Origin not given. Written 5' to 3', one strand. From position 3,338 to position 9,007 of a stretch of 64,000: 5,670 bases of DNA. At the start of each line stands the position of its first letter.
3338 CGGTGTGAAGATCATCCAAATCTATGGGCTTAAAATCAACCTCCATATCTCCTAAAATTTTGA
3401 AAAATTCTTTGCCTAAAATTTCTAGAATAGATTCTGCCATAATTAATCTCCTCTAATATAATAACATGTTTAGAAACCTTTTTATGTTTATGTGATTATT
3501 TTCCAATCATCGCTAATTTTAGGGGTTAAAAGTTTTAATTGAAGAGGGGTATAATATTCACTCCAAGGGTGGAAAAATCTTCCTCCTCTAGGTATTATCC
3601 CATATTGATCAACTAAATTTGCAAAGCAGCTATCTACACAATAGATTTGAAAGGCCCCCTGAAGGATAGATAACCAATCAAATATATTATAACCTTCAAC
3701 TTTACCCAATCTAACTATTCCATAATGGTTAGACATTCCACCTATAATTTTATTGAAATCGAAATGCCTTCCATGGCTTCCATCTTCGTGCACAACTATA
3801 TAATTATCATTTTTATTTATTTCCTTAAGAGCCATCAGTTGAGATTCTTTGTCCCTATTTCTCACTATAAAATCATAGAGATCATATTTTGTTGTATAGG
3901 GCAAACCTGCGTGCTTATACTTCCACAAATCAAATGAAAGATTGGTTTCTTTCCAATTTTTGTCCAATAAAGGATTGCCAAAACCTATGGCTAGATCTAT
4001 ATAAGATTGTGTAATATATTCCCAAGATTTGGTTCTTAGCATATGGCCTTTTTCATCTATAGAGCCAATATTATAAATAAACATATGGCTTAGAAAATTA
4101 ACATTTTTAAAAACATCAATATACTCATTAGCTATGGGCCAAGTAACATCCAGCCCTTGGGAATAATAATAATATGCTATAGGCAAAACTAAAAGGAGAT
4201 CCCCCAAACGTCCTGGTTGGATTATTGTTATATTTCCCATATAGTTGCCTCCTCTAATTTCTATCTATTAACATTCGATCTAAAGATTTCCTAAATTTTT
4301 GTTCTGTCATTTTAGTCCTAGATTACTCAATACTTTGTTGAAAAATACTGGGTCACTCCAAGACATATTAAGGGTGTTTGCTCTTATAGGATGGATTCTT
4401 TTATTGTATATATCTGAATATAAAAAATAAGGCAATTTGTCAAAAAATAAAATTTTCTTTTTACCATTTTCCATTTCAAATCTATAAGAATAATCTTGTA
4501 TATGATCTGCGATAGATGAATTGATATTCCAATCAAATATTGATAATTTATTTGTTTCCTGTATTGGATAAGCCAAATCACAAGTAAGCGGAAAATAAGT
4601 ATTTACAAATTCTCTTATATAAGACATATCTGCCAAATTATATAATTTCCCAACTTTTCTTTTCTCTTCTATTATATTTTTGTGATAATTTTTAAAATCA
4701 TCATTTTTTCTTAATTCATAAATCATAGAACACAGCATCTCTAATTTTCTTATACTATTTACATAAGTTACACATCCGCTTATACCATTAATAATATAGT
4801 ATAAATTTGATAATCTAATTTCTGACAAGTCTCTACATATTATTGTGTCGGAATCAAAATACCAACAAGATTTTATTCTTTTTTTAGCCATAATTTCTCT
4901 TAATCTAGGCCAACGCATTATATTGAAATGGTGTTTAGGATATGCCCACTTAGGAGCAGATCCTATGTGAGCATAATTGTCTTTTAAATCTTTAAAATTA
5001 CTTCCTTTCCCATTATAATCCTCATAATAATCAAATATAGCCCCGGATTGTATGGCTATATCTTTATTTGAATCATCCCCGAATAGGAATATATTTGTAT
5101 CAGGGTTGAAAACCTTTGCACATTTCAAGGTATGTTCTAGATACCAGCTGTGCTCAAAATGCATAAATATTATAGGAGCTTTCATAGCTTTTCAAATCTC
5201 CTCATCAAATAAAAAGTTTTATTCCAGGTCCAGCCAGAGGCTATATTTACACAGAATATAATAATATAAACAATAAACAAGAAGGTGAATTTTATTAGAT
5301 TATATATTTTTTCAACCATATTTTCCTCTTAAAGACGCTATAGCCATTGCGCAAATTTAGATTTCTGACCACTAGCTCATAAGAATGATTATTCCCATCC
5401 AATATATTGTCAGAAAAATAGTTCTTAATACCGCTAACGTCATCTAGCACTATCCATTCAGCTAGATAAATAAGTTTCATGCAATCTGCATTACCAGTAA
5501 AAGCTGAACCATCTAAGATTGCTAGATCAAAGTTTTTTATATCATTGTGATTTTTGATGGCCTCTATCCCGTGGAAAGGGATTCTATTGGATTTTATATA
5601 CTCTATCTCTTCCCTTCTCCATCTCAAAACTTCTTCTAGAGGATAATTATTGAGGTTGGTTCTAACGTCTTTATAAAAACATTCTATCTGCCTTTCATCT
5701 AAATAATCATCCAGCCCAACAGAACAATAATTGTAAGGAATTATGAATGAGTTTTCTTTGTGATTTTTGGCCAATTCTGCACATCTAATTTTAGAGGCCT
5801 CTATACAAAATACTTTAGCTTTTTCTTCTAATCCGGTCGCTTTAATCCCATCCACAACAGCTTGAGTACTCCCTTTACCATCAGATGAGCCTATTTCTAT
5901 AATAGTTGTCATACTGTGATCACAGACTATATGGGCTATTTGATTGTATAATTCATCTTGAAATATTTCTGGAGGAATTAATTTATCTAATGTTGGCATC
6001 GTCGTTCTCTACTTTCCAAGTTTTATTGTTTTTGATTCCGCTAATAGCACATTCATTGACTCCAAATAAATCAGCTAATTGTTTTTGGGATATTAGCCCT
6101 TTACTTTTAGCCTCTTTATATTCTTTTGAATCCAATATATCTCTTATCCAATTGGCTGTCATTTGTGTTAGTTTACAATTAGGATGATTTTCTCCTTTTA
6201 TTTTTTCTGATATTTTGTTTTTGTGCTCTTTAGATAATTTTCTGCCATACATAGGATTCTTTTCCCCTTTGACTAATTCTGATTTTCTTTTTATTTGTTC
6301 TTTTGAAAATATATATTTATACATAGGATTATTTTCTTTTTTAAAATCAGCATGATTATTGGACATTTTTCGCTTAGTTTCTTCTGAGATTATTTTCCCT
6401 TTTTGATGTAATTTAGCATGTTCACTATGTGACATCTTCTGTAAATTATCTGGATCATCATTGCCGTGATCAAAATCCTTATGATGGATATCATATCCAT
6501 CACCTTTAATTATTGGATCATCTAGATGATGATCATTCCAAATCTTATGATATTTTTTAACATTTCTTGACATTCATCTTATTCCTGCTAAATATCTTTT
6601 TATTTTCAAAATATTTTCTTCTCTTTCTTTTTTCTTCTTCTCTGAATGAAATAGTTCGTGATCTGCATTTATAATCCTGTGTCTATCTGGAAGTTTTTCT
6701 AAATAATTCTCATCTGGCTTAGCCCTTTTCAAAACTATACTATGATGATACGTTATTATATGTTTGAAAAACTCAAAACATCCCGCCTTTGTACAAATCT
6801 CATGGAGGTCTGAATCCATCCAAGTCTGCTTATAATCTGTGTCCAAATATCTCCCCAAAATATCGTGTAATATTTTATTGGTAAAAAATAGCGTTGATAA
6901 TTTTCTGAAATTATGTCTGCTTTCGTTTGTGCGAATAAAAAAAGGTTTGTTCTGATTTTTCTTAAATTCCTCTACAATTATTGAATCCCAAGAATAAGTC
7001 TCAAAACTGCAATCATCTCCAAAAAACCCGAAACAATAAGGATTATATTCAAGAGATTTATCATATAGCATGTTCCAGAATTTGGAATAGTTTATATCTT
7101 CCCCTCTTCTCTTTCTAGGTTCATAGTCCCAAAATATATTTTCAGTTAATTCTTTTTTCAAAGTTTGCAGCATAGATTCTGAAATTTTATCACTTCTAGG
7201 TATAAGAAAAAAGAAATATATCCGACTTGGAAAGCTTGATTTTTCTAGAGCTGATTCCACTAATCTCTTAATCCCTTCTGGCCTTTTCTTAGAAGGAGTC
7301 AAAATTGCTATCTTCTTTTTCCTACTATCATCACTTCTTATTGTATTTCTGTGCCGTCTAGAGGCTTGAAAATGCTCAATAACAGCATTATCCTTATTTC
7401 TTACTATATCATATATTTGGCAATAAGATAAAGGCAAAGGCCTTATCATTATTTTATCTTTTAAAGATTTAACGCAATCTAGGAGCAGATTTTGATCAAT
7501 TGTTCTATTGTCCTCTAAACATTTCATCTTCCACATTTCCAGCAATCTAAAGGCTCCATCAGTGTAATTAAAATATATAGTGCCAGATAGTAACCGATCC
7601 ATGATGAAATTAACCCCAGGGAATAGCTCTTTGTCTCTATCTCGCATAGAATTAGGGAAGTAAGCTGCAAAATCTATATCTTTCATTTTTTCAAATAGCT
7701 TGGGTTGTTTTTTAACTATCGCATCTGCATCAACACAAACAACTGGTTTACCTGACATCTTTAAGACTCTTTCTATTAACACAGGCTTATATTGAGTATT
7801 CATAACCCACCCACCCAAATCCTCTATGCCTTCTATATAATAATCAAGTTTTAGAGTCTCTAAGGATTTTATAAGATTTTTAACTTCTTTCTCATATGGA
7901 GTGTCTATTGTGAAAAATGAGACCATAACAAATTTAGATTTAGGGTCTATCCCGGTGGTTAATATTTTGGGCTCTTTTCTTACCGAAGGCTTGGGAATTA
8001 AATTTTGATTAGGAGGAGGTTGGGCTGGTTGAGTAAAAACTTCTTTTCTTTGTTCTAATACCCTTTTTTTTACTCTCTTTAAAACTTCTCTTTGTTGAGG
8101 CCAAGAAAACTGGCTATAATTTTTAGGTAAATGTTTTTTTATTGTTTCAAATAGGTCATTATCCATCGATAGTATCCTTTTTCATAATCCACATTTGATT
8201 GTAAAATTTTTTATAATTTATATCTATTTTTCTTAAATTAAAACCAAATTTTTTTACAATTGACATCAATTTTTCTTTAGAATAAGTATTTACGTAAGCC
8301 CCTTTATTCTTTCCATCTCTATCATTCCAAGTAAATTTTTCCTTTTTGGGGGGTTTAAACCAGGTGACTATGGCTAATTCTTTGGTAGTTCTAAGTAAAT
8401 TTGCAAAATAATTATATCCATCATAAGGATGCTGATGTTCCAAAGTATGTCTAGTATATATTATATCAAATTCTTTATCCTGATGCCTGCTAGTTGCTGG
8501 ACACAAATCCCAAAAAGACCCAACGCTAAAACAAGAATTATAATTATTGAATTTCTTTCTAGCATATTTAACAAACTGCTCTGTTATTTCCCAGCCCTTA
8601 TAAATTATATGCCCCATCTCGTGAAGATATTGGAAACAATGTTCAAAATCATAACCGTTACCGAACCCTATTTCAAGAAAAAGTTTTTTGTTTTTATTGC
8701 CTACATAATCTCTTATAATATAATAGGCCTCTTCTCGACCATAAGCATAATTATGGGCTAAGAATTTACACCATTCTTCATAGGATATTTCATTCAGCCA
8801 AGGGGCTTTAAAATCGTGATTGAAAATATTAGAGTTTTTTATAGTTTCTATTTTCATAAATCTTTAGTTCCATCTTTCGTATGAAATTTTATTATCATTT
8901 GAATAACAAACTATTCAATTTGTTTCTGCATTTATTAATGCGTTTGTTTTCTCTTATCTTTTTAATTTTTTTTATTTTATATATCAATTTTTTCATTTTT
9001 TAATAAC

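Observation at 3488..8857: Five-enzyme glycan-building cluster (3 glycosyltransferase-like + 2 SAM methyltransferases) in a phage left arm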

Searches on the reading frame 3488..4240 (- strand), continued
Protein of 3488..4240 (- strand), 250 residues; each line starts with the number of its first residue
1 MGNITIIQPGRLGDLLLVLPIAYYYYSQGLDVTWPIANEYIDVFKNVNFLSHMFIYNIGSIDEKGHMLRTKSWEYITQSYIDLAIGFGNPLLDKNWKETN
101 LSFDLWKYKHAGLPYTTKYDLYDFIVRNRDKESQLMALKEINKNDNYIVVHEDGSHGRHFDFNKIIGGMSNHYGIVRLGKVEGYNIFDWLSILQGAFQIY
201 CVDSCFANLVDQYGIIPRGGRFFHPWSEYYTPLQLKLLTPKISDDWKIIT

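Call 94: find_related_loci(query=A1, collection=genome_contigs, flank=8000)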
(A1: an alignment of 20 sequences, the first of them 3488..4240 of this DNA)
Query A1 (250 aa) in genome_contigs; peptide patterns used: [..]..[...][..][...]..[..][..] (x = any residue, [..] = any of these).
64 stretches matched a pattern; 30 encode a relative of the query (tblastn E <= 1e-3); 30 distinct loci.
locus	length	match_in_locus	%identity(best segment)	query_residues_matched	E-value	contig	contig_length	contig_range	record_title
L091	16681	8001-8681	31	3-233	1e-25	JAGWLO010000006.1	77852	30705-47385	MAG: Burkholderiales bacterium isolate REEB187 contig-150_415, whole genome shotgun sequence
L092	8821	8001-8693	30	3-250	1e-25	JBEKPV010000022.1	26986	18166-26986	MAG: Tepidisphaeraceae bacterium isolate SPRUCE 472 SPRUCE_472_22, whole genome shotgun sequence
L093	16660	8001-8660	33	6-233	5e-25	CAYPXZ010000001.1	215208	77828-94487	MAG TPA_asm: uncultured Opitutaceae bacterium isolate binchicken_co241_301 genome assembly, contig: NODE_34_length_21520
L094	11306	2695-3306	33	4-214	4e-25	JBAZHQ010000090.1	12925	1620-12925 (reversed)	MAG: Opitutaceae bacterium isolate SO_2017_LW3_74 NODE_14326_length_12925_cov_0.890608_LW162_2017, whole genome shotgun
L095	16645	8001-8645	30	2-218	3e-24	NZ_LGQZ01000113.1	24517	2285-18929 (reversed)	Azospirillum sp. TSO22-1 Contig103, whole genome shotgun sequence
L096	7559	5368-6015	32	3-218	3e-24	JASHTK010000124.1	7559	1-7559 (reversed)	MAG: Gammaproteobacteria bacterium isolate JOPF151 JOPF_NEAR_contig_490276, whole genome shotgun sequence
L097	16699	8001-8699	30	3-249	1e-23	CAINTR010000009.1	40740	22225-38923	MAG: uncultured Magnetospirillum sp. isolate VK2_bin-0414 genome assembly, contig: bin-0414:009/223, whole genome shotgu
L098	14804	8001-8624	29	3-215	2e-22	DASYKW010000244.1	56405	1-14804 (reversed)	MAG TPA_asm: Pyrinomonadaceae bacterium isolate SMAG_U4332 k141_4160597, whole genome shotgun sequence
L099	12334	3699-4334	29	3-215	3e-22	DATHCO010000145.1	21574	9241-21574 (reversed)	MAG TPA_asm: Steroidobacteraceae bacterium isolate SMAG_U12369 k141_1180075, whole genome shotgun sequence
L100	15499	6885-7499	31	3-214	7e-22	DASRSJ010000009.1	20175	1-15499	MAG TPA_asm: Opitutaceae bacterium isolate SMAG_U5727 k141_2556110, whole genome shotgun sequence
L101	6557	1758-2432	29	4-233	1e-21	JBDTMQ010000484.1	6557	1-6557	MAG: Acidobacteriota bacterium isolate cluster3_bin.13 NODE_61746_length_6557_cov_4.220086, whole genome shotgun sequenc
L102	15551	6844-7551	27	4-250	2e-21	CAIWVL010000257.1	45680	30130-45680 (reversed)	MAG: uncultured Spartobacteria bacterium isolate F14_bin-0563 genome assembly, contig: bin-0563:257/380, whole genome sh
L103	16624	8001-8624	28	3-212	3e-20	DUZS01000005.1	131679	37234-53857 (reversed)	MAG TPA_asm: Desulfuromonadales bacterium isolate MAG_21600_9_004 Ga0194059_1000010, whole genome shotgun sequence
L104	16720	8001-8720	26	2-250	6e-20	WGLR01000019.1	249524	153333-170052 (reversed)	MAG: Betaproteobacteria bacterium isolate RI_222 c_000000004529, whole genome shotgun sequence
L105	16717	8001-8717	28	3-250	2e-20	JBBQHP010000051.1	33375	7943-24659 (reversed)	MAG: Burkholderiales bacterium isolate Co_metawrap_896 Cmw_896_k141_23164026_length_33375_cov_14.9983, whole genome shot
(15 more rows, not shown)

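Call 96: search_solved_structures(query=L095:5640-8723:+, max_evalue=0.01)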
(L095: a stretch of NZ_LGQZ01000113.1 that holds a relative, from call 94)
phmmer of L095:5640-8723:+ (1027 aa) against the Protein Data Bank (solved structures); distinct sequences matched with E-value up to 0.01: 77 (the best 60 are shown).
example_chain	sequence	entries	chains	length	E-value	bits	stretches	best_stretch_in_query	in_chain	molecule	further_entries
7ntf_A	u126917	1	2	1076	8.5e-115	387.9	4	274-541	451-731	Isoform 1 of UDP-N-acetylglucosamine--peptide N-acetylglucosaminyltransferase 110 kDa subu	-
7yea_A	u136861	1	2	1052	1.8e-114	386.8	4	272-541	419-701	UDP-N-acetylglucosamine--peptide N-acetylglucosaminyltransferase 110 kDa subunit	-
7yeh_B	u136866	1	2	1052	1.9e-114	386.7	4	274-541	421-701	UDP-N-acetylglucosamine--peptide N-acetylglucosaminyltransferase 110 kDa subunit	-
6ibo_A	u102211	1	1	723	3.5e-97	329.6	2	194-541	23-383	UDP-N-acetylglucosamine--peptide N-acetylglucosaminyltransferase 110 kDa subunit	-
8cm9_A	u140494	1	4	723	4.2e-97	329.3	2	194-541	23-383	UDP-N-acetylglucosamine--peptide N-acetylglucosaminyltransferase 110 kDa subunit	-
6tka_AAA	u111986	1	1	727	4.5e-97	329.2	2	194-541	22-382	UDP-N-acetylglucosamine--peptide N-acetylglucosaminyltransferase 110 kDa subunit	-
3pe3_A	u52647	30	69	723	4.8e-97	329.1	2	194-541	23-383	UDP-N-acetylglucosamine--peptide N-acetylglucosaminyltransferase 110 kDa subunit | UDP-N-ACETYLGLUCOSAMINE--PEPTIDE N-ACETYLGLUCOSAMINYL TRANSFERASE 110 KDA SUB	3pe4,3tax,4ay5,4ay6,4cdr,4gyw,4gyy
5lvv_A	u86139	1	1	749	5e-97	329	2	194-541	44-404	UDP-N-acetylglucosamine--peptide N-acetylglucosaminyltransferase 110 kDa subunit,UDP-N-ace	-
5nps_A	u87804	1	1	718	5.6e-97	328.9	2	194-541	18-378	UDP-N-acetylglucosamine--peptide N-acetylglucosaminyltransferase 110 kDa subunit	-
5lwv_A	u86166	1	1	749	5.8e-97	328.8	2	194-541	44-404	Host cell factor 1,UDP-N-acetylglucosamine--peptide N-acetylglucosaminyltransferase 110 kD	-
5npr_A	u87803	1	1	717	7e-97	328.6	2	194-541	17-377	UDP-N-acetylglucosamine--peptide N-acetylglucosaminyltransferase 110 kDa subunit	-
6q4m_A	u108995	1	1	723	9.2e-97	328.2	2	194-541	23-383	UDP-N-acetylglucosamine--peptide N-acetylglucosaminyltransferase 110 kDa subunit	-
5hgv_A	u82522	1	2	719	2.6e-96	326.7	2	194-541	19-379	UDP-N-acetylglucosamine--peptide N-acetylglucosaminyltransferase 110 kDa subunit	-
5a01_A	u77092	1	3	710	3.9e-94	319.5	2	211-541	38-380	O-GLYCOSYLTRANSFERASE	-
2jlb_A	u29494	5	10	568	1.9e-86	294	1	236-736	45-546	XCC0866 | XCOGT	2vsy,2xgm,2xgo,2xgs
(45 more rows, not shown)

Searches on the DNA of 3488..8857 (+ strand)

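Call 5: search_dna_similar(query=window:3488-8857:+, collection=phages, mode=distant, max_rows=20)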
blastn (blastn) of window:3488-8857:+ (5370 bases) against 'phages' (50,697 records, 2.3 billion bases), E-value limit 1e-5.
No match.
